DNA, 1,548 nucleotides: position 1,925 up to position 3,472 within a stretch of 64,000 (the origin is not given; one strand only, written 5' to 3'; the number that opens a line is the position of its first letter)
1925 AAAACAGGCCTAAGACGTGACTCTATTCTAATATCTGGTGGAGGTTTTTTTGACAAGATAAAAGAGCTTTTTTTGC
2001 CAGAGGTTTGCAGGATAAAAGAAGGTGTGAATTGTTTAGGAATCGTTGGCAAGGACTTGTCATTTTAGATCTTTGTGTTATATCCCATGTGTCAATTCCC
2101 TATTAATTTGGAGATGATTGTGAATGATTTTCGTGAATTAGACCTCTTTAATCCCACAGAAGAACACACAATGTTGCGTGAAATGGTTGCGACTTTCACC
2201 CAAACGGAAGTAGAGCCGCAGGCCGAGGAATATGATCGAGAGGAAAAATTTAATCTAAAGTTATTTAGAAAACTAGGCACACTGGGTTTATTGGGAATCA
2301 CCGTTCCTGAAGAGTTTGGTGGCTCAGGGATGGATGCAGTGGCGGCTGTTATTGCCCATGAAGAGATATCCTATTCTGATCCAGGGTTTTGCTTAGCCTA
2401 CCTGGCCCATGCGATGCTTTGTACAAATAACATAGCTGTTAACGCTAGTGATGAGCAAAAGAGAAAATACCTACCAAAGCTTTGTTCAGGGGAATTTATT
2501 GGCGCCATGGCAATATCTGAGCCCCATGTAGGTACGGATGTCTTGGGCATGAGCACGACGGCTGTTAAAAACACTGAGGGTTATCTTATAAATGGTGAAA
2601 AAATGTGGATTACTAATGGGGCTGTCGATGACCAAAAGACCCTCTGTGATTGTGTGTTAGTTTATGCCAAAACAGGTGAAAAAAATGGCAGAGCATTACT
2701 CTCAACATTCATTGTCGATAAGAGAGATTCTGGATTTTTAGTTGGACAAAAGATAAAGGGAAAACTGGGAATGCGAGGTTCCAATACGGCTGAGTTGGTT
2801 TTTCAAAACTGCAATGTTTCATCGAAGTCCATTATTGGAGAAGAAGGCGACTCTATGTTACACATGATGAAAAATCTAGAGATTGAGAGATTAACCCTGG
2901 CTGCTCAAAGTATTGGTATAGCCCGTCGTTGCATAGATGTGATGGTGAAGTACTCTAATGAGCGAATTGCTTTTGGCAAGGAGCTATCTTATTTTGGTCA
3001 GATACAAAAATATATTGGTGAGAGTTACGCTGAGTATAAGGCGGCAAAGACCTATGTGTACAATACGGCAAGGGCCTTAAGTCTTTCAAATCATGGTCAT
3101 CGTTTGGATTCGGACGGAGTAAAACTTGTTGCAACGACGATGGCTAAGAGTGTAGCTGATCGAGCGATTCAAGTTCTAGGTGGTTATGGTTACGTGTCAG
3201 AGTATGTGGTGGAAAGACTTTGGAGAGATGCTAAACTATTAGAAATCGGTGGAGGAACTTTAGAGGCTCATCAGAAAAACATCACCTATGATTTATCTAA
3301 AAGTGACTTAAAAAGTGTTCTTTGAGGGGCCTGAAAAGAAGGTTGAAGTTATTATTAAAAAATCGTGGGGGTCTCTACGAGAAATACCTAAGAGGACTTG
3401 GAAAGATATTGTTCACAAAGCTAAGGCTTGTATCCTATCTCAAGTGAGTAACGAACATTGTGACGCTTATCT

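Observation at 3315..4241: Eukaryote-type (class 2) S-adenosylmethionine decarboxylase in a bacterium, linked to speE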

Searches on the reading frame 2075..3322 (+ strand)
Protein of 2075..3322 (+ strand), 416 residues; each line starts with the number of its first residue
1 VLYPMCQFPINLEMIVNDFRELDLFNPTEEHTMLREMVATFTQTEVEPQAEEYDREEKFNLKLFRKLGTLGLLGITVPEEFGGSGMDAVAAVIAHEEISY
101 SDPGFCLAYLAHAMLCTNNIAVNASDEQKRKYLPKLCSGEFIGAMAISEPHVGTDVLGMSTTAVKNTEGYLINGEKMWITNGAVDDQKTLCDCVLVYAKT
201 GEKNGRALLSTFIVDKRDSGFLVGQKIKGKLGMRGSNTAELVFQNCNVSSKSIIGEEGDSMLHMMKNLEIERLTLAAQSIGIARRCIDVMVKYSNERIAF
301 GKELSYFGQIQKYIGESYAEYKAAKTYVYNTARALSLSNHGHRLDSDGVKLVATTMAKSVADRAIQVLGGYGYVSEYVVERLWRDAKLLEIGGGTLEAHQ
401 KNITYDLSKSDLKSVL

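Call 3: search_protein_families(library=pfam, proteins=[window:2075-3322:+], max_evalue=0.01)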
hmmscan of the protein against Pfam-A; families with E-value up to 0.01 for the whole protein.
window:2075-3322:+ (416 aa): 4 families
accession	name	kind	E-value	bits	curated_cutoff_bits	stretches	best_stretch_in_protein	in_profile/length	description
PF02771.21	Acyl-CoA_dh_N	-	1.1e-38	132.5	22.9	1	28-140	1-113/113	Acyl-CoA dehydrogenase, N-terminal domain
PF00441.29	Acyl-CoA_dh_1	-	6.9e-36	124.1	22.4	1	264-403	7-145/150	Acyl-CoA dehydrogenase, C-terminal domain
PF02770.24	Acyl-CoA_dh_M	-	1.9e-21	76.5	33.3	1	144-246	1-97/97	Acyl-CoA dehydrogenase, middle domain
PF08028.16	Acyl-CoA_dh_2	-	9.3e-18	65.2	22.7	1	273-388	1-125/134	Acyl-CoA dehydrogenase, C-terminal domain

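Call 4: search_protein_families(library=ncbifam, proteins=[window:2075-3322:+], max_evalue=0.01)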
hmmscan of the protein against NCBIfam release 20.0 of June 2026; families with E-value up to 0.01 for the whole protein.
window:2075-3322:+ (416 aa): 22 families
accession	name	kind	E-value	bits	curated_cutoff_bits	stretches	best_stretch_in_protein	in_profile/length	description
NF042972.1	AcrlCoAredClosAcrC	equivalog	4.5e-93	311.9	640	1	26-403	4-372/378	acryloyl-CoA reductase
NF058590.1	AcCoDHFadEBacil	equivalog_domain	5.4e-78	263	600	1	24-400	15-403/586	acyl-CoA dehydrogenase FadE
NF045552.1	GlutCoADH_Des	equivalog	4.6e-75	253.2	470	1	25-394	3-366/387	glutaryl-CoA dehydrogenase Acd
NF045652.1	ProlPCPDhRedW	equivalog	6.2e-65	219.4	650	1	30-406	3-372/376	L-prolyl-[peptidyl-carrier protein] dehydrogenase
NF043006.1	CyhCrbnylCoADH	equivalog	3.7e-64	217.1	650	1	27-395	4-363/380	cyclohexane-1-carbonyl-CoA dehydrogenase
NF008997.0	PRK12341.1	equivalog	5.1e-61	206.8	537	1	25-397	3-366/382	acyl-CoA dehydrogenase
NF042439.1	SulpropCoADesulf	equivalog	5.9e-55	186.5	600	1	38-404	4-367/379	3-sulfinopropanoyl-CoA desulfinase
NF053553.1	prodigi_MBC_PigA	equivalog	1.9e-53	182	500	1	26-398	4-370/381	prodigiosin MBC biosynthesis dehydrogenase PigA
TIGR03207.1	cyc_hxne_CoA_dh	equivalog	5.5e-45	153.7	575.35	1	29-398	3-362/372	cyclohexanecarboxyl-CoA dehydrogenase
NF002885.1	PRK03354.1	equivalog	5.7e-44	150.7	540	1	28-398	6-364/378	crotonobetainyl-CoA dehydrogenase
NF052270.1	Staph_DH_FadE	equivalog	8.4e-31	107.1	600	1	94-395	91-381/400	acyl-CoA dehydrogenase FadE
NF049984.1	Rv1679_FadE16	equivalog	2.6e-28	99.3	600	1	48-388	14-346/371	Rv1679 family acyl-CoA dehydrogenase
TIGR03203.1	pimD_small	equivalog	6.8e-27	94.5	652.7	1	25-403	2-372/378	pimeloyl-CoA dehydrogenase small subunit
TIGR04022.1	sulfur_SfnB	equivalog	1.3e-19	70.4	430.9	1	43-387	18-360/391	SfnB family sulfur acquisition oxidoreductase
NF050027.1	acylCoADhIpdE2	equivalog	1.1e-17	64.6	450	2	272-376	181-279/311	acyl-CoA dehydrogenase IpdE2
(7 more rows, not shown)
